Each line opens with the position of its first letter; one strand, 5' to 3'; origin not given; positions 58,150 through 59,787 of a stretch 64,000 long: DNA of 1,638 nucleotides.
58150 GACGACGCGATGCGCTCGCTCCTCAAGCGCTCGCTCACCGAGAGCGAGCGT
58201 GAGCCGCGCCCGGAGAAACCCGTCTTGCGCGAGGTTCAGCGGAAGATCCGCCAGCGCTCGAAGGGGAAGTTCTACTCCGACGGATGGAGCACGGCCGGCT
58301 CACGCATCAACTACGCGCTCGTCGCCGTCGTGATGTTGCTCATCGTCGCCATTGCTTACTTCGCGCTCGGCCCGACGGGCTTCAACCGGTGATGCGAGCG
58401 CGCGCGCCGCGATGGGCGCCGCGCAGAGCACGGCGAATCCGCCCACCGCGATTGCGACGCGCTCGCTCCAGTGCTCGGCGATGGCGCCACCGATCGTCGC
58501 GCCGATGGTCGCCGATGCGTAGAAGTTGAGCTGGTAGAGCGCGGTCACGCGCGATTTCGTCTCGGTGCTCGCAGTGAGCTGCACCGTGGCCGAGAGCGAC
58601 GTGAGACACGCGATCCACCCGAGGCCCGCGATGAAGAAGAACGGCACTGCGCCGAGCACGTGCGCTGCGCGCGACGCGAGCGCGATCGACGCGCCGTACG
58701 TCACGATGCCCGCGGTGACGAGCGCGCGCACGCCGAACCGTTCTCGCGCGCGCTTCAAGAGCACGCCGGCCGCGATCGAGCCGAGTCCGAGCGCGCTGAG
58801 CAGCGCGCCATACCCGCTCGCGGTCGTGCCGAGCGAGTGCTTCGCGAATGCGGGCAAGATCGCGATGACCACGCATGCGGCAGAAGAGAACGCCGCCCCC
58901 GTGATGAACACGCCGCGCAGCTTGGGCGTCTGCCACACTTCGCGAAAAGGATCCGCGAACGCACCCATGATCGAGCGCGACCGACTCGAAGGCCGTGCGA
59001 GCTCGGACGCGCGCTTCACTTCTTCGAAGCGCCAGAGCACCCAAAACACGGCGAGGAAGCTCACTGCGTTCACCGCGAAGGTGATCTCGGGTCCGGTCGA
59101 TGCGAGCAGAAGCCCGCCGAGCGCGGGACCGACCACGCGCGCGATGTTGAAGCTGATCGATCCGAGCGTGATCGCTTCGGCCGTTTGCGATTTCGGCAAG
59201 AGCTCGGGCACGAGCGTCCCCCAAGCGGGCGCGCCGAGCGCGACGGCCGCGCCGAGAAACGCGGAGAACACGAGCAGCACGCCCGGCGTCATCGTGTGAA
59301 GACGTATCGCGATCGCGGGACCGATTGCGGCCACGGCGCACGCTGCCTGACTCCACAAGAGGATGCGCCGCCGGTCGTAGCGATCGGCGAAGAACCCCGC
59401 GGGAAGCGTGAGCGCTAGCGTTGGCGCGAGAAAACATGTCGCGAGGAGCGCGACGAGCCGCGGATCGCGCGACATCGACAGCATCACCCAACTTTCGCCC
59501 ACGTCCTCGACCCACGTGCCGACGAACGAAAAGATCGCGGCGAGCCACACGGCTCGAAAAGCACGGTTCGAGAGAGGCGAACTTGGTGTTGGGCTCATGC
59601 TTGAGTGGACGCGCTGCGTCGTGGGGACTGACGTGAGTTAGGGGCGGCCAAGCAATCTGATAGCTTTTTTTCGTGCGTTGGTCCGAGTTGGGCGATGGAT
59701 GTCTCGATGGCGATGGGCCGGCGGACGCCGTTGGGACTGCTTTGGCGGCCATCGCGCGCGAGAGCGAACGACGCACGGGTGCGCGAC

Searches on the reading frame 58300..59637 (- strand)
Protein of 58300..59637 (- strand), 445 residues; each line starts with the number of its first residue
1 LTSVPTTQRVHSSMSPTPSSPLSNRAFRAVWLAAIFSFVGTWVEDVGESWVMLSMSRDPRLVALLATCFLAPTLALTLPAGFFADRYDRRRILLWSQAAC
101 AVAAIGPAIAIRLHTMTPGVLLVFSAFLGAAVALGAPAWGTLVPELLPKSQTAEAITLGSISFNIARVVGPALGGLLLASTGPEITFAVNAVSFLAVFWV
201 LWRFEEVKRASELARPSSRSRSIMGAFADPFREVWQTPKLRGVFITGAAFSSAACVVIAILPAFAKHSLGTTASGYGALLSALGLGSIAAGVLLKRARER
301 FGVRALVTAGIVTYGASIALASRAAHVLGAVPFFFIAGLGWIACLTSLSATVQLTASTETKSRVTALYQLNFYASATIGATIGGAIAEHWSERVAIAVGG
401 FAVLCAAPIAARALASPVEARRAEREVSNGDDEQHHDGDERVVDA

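Call 101: search_protein_families(library=pfam, proteins=[window:58300-59637:-], max_evalue=0.01)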
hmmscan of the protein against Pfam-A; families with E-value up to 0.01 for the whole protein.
window:58300-59637:- (445 aa): 3 families
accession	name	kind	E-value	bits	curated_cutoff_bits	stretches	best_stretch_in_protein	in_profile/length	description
PF05977.19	MFS_3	-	2.6e-81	274.1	27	1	18-420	3-400/524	Transmembrane secretion effector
PF07690.21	MFS_1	-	5.3e-38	131.2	33.4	2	31-262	2-226/347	Major Facilitator Superfamily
PF13347.12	MFS_2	-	8e-07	28.4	27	1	21-147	220-347/427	MFS/sugar transport protein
